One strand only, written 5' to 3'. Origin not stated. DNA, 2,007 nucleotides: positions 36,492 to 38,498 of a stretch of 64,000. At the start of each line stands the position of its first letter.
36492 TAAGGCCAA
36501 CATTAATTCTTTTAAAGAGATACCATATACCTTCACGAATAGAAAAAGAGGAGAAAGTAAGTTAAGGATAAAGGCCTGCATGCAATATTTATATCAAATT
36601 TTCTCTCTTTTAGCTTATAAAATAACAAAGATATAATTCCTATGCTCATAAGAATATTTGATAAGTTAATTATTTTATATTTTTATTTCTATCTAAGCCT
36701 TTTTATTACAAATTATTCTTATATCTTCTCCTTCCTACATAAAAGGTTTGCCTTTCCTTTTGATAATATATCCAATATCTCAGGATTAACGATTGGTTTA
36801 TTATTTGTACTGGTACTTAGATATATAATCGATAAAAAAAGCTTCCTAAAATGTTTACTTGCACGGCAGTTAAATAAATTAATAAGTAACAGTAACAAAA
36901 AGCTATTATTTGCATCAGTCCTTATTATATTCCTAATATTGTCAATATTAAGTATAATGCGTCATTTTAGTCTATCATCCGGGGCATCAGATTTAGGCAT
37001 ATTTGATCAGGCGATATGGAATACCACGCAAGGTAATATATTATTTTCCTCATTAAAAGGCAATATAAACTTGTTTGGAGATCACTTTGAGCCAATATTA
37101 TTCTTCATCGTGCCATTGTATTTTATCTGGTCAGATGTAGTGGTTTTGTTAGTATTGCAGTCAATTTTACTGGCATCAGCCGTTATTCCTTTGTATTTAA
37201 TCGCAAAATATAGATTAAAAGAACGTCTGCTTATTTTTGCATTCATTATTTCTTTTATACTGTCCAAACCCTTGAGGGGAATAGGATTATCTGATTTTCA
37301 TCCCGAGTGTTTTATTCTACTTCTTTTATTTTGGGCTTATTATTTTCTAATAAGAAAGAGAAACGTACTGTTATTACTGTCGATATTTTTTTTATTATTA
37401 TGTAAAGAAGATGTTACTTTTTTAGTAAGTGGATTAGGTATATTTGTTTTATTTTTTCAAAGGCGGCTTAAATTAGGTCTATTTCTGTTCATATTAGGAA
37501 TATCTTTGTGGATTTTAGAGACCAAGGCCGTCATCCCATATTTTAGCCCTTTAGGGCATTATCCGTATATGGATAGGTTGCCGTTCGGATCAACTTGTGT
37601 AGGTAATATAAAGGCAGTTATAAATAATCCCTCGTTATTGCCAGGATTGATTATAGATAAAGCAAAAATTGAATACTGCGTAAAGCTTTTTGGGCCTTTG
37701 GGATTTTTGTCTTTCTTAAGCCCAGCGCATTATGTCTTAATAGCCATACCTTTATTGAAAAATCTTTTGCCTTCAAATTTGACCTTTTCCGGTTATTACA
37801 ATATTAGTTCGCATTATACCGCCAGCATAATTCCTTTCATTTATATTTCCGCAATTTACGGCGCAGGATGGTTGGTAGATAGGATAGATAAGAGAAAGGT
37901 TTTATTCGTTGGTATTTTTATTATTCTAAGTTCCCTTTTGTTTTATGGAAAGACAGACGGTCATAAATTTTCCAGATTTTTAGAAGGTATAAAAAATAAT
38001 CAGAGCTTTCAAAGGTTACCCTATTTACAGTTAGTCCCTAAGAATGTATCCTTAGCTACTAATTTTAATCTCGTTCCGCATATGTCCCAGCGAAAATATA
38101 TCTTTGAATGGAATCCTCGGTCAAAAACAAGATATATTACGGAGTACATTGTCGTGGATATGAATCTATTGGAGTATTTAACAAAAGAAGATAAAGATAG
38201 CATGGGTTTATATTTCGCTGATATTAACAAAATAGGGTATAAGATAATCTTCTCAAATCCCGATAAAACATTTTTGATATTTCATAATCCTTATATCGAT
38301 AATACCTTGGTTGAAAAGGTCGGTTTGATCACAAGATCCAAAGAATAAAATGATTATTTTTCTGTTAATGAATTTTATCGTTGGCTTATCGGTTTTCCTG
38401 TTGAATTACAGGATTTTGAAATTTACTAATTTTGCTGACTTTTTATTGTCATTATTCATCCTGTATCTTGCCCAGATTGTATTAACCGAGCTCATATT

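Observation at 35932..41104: Two polyprenyl-phosphate-sugar synthase and GT-C membrane transferase modules for periplasmic-side glycosylation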

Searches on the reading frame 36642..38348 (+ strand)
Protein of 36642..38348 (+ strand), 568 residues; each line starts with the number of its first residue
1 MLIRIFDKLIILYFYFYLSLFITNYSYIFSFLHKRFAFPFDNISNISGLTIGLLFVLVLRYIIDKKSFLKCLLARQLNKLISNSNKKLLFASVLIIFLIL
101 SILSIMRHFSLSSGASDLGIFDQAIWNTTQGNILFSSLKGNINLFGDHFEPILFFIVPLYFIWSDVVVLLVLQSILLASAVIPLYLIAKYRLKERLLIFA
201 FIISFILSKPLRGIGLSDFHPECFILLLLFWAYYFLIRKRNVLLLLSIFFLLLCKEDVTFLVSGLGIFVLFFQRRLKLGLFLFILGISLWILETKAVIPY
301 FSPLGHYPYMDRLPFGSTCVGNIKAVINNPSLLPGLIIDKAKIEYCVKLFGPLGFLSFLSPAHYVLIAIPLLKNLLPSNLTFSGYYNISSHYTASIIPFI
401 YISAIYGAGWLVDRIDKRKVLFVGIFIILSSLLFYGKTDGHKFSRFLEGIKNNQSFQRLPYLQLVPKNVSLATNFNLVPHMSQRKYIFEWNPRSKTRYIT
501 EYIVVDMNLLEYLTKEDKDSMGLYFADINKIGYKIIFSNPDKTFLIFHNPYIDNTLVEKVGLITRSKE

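Call 4: search_protein_families(library=pfam, proteins=[window:36642-38348:+], max_evalue=0.01)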
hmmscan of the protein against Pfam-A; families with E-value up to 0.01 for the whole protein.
window:36642-38348:+ (568 aa): 1 family
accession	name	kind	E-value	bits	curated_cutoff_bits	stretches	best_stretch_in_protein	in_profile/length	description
PF09852.15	DUF2079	-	1.4e-67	229.2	28.2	1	107-535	1-450/459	Predicted membrane protein (DUF2079)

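Call 8: search_protein_families(library=ncbifam, proteins=[window:36642-38348:+], max_evalue=0.1)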
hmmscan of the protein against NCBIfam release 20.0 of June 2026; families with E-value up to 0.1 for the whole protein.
window:36642-38348:+ (568 aa): 0 families

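Call 15: search_solved_structures(query=window:36642-38348:+, max_evalue=10)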
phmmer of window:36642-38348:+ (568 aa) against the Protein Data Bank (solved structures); distinct sequences matched with E-value up to 10: 1.
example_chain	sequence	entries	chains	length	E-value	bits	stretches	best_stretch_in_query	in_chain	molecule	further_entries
4gn3_B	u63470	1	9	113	0.12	14.4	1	385-448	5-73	OBody AM1L10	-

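Call 21: find_homologous_proteins(query=window:36642-38348:+, max_evalue=0.001)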
Query window:36642-38348:+ (568 aa): 112 proteins with E <= 0.001 among 8000 candidates.
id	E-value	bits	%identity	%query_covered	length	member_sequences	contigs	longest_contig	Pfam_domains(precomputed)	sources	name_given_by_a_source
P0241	0.0e+0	1022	100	82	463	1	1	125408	PF09852.16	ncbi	ncbi:DUF2079 domain-containing protein [Candidatus Omnitrophota bacterium]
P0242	4.5e-238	810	67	98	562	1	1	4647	PF09852.16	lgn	-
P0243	7.6e-231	786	64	96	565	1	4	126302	PF09852.16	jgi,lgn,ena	jgi:uncharacterized membrane protein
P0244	9.4e-229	779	63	98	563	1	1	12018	PF09852.16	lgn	-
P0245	2.9e-227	774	65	99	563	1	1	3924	PF09852.16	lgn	-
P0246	4.1e-227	774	65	98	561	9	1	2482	PF09852.16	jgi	-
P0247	3.1e-225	767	64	99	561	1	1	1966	PF09852.16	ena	-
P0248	1.8e-224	765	62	99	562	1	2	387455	PF09852.16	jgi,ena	-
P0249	7.7e-224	763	64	99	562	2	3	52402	PF09852.16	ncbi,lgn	-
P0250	1.9e-222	758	62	99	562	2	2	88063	PF09852.16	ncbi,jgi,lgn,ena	-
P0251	3.5e-215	734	62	99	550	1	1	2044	PF09852.16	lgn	-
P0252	3.9e-211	721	62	98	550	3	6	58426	PF09852.16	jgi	jgi:uncharacterized membrane protein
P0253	1.9e-210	719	61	99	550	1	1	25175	PF09852.16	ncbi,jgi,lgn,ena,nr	ncbi:MAG: DUF2079 domain-containing protein [Candidatus Omnitrophica bacterium]|nr:DUF2079 domain-co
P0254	4.1e-202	691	57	98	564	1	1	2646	PF09852.16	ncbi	-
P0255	1.6e-201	689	64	86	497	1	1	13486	PF09852.16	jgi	jgi:uncharacterized membrane protein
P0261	1.7e-195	669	57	99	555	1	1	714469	PF09852.16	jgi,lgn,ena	-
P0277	9.8e-176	604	55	87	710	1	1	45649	PF13641.13,PF09852.16,PF00535.33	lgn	-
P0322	1.8e-43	167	32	74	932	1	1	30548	PF09852.16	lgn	-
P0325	1.7e-33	135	30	70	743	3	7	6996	PF09852.16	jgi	jgi:uncharacterized membrane protein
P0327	1.3e-30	125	26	74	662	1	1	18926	PF09852.16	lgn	-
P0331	3.0e-29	120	27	72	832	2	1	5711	PF09852.16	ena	-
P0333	6.5e-29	119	28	79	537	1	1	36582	PF09852.16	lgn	-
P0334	3.3e-28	117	29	67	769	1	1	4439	PF09852.16,PF03706.19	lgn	-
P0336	6.1e-26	110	27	72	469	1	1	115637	PF09852.16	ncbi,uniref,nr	ncbi:DUF2079 domain-containing protein [Spirulina sp. CCNP1310]|uniref:DUF2079 domain-containing pro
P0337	1.1e-25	109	24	76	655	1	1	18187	PF09852.16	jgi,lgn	-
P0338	2.9e-25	107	29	66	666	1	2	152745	PF09852.16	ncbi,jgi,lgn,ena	-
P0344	2.7e-20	91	25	73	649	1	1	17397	PF09852.16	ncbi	-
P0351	1.1e-11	63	24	78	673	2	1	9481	PF09852.16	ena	-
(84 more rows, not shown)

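Call 35: predict_structure(alignment_id=A2)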
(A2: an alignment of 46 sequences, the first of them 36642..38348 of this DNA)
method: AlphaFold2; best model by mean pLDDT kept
length: 568 residues; sequences in the alignment: 46
mean_pLDDT: 93.6   pTM: 0.92
mean pLDDT of the five models: 93.6, 93.2, 93.3, 92.8, 92.1
residues with pLDDT >= 90: 485; 70-90: 70; 50-70: 11; < 50: 2
segments of 3 or more residues with pLDDT < 50: none
pLDDT, mean of each block of 10 residues (from residue 1): 96 96 87 82 88 96 95 94 96 98 97 83 98 95 95 98 97 98 99 97 97 95 98 98 98 97 98 98 98 95 83 78 90 87 95 98 96 87 85 96 98 96 97 95 95 96 97 95 95 88 96 93 95 97 97 92 58
secondary structure, 60 per line:
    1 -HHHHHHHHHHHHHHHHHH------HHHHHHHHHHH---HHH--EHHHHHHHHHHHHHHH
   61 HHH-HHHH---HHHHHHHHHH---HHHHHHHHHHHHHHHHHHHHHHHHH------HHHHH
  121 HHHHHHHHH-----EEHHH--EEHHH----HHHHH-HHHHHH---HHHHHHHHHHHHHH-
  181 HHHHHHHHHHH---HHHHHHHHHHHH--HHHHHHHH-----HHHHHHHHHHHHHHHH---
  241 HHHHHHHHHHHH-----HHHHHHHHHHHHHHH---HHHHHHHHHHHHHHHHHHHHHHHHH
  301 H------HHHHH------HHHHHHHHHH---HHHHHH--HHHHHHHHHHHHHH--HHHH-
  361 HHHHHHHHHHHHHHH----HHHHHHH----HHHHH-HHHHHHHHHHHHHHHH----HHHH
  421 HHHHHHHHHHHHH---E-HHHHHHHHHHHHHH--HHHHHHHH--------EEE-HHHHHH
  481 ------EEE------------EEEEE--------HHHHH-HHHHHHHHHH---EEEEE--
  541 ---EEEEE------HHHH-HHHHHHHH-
elements in order: H2-19 H26-36 H46-63 H65-68 H72-81 H85-109 H116-129 H151-155 H157-162 H166-179 H181-191 H195-206 H209-216 H222-237 H241-252 H258-272 H276-301 H308-312 H319-328 H332-337 H340-353 H356-359 H361-375 H380-386 H391-395 H397-412 H417-433 H439-452 H455-462 E471-473 H475-480 E487-489 E502-506 H515-519 H521-530 E534-538 E544-548 H555-558 H560-567

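Call 37: fold_search(model_id=the predicted structure, library=pdb)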
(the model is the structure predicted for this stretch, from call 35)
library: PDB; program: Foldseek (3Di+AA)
matches with E <= 10: 334; with E <= 0.001: 17
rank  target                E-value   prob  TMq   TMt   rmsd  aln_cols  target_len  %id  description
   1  7oci_F                1.4e-05  1.00  0.41  0.38  12.7       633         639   12  Cryo-EM structure of yeast Ost6p containing oligosaccharyltransferase complex (released 2022-02-16)
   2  8pn9_A                3.9e-05  1.00  0.41  0.37  10.9       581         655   13  Structure of human oligosaccharyltransferase OST-A complex bound to NGI-1 (released 2024-05-08)
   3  6s7o_A                9.7e-05  1.00  0.40  0.36  13.1       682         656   11  Cryo-EM structure of human oligosaccharyltransferase complex OST-A (released 2019-12-18)
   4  8agc_A                1.2e-04  1.00  0.40  0.34  14.6       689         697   11  Structure of yeast oligosaccharylransferase complex with lipid-linked oligosaccharide and non-acceptor peptide bound (released 2022-12-07)
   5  9n9j_I                1.2e-04  1.00  0.39  0.33  14.5       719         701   12  Structure of a GRP94 folding intermediate engaged with a CCDC134- and FKBP11-bound secretory translocon (released 2025-11-19)
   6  8age_A                1.9e-04  1.00  0.42  0.38  13.0       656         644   11  Structure of yeast oligosaccharylransferase complex with acceptor peptide bound (released 2022-12-07)
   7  6s7t_A                2.1e-04  1.00  0.46  0.39  11.3       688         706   10  Cryo-EM structure of human oligosaccharyltransferase complex OST-B (released 2019-12-18)
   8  9s6u_A                2.1e-04  1.00  0.41  0.42   9.7       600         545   11  Ternary cryo-EM structure of human ALG9 with Dol25-PP-GlcNAc2Man8, Dol25-P-Man and Fab (released 2026-03-18)
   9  8agb_A                2.4e-04  1.00  0.43  0.39  13.0       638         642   11  Structure of yeast oligosaccharylransferase complex with lipid-linked oligosaccharide bound (released 2022-12-07)
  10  9s6s_A                4.3e-04  1.00  0.41  0.43  10.2       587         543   10  Ternary cryo-EM structure of human ALG9 with Dol25-PP-GlcNAc2Man6, Dol25-P-Man and Fab (released 2026-03-18)
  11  7zlg_A                6.5e-04  1.00  0.43  0.38  10.9       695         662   12  Cryo-EM structure of C-mannosyltransferase CeDPY19, in complex with acceptor peptide and bound to CMT2-Fab and anti-Fa (released 2023-01-11)
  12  8b6l_I                7.4e-04  1.00  0.41  0.36  12.6       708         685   10  Subtomogram average of the human Sec61-TRAP-OSTA-translocon (released 2022-12-07)
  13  6ftg_5                8.4e-04  1.00  0.43  0.39  10.6       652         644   12  Subtomogram average of OST-containing ribosome-translocon complexes from canine rough microsomal membranes (released 2018-03-21)
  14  6c26_A                9.1e-04  1.00  0.39  0.35  14.5       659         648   12  The Cryo-EM structure of a eukaryotic oligosaccharyl transferase complex (released 2018-01-31)
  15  7zli_A                9.5e-04  1.00  0.46  0.41  10.2       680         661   10  Cryo-EM structure of C-mannosyltransferase CeDPY19, in complex with Dol25-P-Man and bound to CMT2-Fab and anti-Fab nan (released 2023-01-11)
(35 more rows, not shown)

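Call 49: find_encoding_contigs(protein=P0248, flank=8000, max_places=1)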
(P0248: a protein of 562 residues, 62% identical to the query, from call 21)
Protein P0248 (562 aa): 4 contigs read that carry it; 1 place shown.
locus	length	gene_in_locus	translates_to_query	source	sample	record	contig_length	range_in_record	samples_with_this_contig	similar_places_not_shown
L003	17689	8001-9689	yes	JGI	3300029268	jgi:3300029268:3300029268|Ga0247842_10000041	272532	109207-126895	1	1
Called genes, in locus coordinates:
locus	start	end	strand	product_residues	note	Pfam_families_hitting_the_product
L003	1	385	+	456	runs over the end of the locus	PF02310:B12-binding, PF04055:Radical_SAM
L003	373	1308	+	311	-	PF00535:Glycos_transf_2, PF10111:Glyco_tranf_2_2, PF13641:Glyco_tranf_2_3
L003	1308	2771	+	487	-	PF02310:B12-binding, PF04055:Radical_SAM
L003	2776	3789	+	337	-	PF05219:DREV (weak), PF13489:Methyltransf_23, PF07021:MetW (weak), PF08241:Methyltransf_11, PF08242:Methyltransf_12, PF13649:Methyltransf_25, PF13847:Methyltransf_31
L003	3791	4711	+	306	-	PF05148:Methyltransf_8 (weak), PF07021:MetW, PF13489:Methyltransf_23, PF13847:Methyltransf_31, PF08241:Methyltransf_11, PF08242:Methyltransf_12, PF13649:Methyltransf_25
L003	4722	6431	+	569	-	PF19830:DUF6311 (weak)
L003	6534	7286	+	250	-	PF11306:DUF3108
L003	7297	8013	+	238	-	PF00535:Glycos_transf_2, PF13641:Glyco_tranf_2_3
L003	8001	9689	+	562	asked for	PF09852:DUF2079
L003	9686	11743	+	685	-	-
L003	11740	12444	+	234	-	PF00535:Glycos_transf_2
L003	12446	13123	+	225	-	PF00535:Glycos_transf_2, PF10111:Glyco_tranf_2_2 (weak), PF13641:Glyco_tranf_2_3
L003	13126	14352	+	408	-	PF04932:Wzy_C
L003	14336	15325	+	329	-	PF01075:Glyco_transf_9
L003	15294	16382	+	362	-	PF00483:NTP_transferase, PF22640:ManC_GMP_beta-helix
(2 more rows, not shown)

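Call 50: find_encoding_contigs(protein=P0261, flank=8000, max_places=1)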
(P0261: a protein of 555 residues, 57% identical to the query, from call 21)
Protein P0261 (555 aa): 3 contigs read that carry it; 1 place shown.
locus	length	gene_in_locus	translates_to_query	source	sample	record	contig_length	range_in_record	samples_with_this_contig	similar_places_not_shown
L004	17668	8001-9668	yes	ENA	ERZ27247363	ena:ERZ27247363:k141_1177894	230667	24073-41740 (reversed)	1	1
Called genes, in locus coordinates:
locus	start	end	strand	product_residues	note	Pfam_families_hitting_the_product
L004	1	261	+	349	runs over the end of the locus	PF01073:3Beta_HSD, PF01370:Epimerase, PF02719:Polysacc_synt_2, PF04321:RmlD_sub_bind, PF05368:NmrA (weak), PF16363:GDP_Man_Dehyd, PF13460:NAD_binding_10, PF07993:NAD_binding_4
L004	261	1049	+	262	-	PF01209:Ubie_methyltran, PF13489:Methyltransf_23, PF08241:Methyltransf_11, PF08242:Methyltransf_12, PF13649:Methyltransf_25, PF13847:Methyltransf_31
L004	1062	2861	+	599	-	-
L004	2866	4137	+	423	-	PF13472:Lipase_GDSL_2 (faint)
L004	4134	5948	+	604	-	PF02543:Carbam_trans_N, PF16861:Carbam_trans_C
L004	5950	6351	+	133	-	PF19588:SxtJ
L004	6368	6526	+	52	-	PF19451:DUF5989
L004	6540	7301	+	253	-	PF11306:DUF3108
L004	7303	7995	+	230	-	PF00535:Glycos_transf_2, PF13641:Glyco_tranf_2_3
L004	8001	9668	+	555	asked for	PF09852:DUF2079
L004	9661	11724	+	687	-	-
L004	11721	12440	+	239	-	PF00535:Glycos_transf_2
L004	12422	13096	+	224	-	PF00535:Glycos_transf_2, PF10111:Glyco_tranf_2_2, PF13641:Glyco_tranf_2_3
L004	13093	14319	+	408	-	PF04932:Wzy_C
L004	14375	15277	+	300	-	PF01075:Glyco_transf_9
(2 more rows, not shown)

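Call 51: find_encoding_contigs(protein=P0277, flank=8000, max_places=1)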
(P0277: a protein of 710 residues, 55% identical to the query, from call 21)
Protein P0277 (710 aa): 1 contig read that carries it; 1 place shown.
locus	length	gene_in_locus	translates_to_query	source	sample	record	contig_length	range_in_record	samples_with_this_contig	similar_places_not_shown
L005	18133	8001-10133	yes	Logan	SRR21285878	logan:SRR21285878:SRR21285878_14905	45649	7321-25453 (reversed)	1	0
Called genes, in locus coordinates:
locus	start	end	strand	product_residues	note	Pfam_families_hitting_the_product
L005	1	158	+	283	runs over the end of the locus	PF01370:Epimerase, PF04321:RmlD_sub_bind, PF16363:GDP_Man_Dehyd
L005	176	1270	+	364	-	PF04055:Radical_SAM, PF13186:SPASM (weak)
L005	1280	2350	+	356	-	PF04055:Radical_SAM, PF13186:SPASM (weak)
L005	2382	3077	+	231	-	PF13489:Methyltransf_23, PF08241:Methyltransf_11, PF13649:Methyltransf_25 (weak), PF03269:DUF268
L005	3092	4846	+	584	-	PF19830:DUF6311 (weak)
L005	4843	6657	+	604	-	PF02543:Carbam_trans_N, PF16861:Carbam_trans_C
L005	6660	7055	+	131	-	PF19588:SxtJ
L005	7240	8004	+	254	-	PF11306:DUF3108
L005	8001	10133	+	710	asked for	PF00535:Glycos_transf_2, PF13641:Glyco_tranf_2_3 (weak), PF09852:DUF2079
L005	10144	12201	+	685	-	-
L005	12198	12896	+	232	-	PF00535:Glycos_transf_2, PF13641:Glyco_tranf_2_3 (weak)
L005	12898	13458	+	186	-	PF00535:Glycos_transf_2, PF10111:Glyco_tranf_2_2 (faint)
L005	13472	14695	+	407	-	PF04932:Wzy_C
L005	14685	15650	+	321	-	PF01075:Glyco_transf_9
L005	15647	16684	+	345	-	PF00483:NTP_transferase, PF22640:ManC_GMP_beta-helix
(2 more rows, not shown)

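Call 80: find_encoding_contigs(protein=P0336, flank=5000, max_places=1)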
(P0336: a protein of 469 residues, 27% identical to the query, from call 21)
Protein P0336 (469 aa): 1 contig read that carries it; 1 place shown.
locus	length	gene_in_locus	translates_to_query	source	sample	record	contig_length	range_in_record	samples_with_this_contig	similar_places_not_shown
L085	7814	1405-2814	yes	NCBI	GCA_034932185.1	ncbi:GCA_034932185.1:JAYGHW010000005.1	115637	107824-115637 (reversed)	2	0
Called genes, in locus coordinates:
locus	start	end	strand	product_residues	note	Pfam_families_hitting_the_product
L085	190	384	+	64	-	PF00689:Cation_ATPase_C (weak)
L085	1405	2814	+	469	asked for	PF09852:DUF2079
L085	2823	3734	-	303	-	-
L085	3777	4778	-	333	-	-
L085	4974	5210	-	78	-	PF12797:Fer4_2 (faint), PF13237:Fer4_10 (faint), PF14697:Fer4_21 (faint), PF12838:Fer4_7, PF13187:Fer4_9 (weak)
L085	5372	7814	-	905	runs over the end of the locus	PF01590:GAF, PF00989:PAS, PF08448:PAS_4, PF13426:PAS_9, PF13426:PAS_9, PF00989:PAS, PF08448:PAS_4, PF00989:PAS, +8 more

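Call 81: find_encoding_contigs(protein=P0338, flank=5000, max_places=1)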
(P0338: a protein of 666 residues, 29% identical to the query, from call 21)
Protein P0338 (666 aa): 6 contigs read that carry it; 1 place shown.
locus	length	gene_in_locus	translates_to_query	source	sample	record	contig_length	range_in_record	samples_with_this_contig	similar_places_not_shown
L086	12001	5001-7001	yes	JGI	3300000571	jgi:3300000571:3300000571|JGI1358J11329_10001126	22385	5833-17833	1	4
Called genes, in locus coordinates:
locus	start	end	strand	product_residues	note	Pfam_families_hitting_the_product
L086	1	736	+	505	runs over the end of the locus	PF22694:CtpB_N-like (weak), PF00595:PDZ, PF13180:PDZ_2, PF17820:PDZ_6, PF03572:Peptidase_S41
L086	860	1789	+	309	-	PF04748:Polysacc_deac_2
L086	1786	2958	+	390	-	PF00814:TsaD, PF22521:HypF_C_2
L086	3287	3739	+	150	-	PF02308:MgtC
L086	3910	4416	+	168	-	PF04519:Bactofilin, PF12728:HTH_17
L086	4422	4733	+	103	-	PF12728:HTH_17 (weak)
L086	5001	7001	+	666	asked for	PF09852:DUF2079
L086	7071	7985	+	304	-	PF01040:UbiA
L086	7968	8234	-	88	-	-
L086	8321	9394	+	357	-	PF01075:Glyco_transf_9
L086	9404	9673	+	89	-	-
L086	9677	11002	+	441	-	PF01943:Polysacc_synt, PF13440:Polysacc_synt_3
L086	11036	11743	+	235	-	PF13489:Methyltransf_23, PF13649:Methyltransf_25 (faint)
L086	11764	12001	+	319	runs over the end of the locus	PF00535:Glycos_transf_2, PF10111:Glyco_tranf_2_2 (weak), PF13641:Glyco_tranf_2_3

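Call 82: find_encoding_contigs(protein=P0333, flank=5000, max_places=1)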
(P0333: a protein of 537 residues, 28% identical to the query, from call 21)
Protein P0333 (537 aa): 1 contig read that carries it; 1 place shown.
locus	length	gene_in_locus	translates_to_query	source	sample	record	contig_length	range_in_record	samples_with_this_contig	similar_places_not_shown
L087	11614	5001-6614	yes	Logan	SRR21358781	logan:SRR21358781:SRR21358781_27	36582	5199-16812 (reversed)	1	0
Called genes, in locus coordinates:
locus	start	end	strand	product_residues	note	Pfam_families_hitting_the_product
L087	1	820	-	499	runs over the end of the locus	PF27757:Competence-induced_Ccs4_N (weak), PF02366:PMT, PF13231:PMT_2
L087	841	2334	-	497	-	PF13632:Glyco_trans_2_3 (weak)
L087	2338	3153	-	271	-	PF01026:TatD_DNase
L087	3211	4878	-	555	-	PF09852:DUF2079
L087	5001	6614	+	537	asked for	PF09852:DUF2079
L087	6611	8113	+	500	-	-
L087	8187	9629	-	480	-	PF00133:tRNA-synt_1, PF09334:tRNA-synt_1g, PF00133:tRNA-synt_1, PF01406:tRNA-synt_1e (weak), PF19303:Anticodon_3 (weak), PF08264:Anticodon_1 (weak)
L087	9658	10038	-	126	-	-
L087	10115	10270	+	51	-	-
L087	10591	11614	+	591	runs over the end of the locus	-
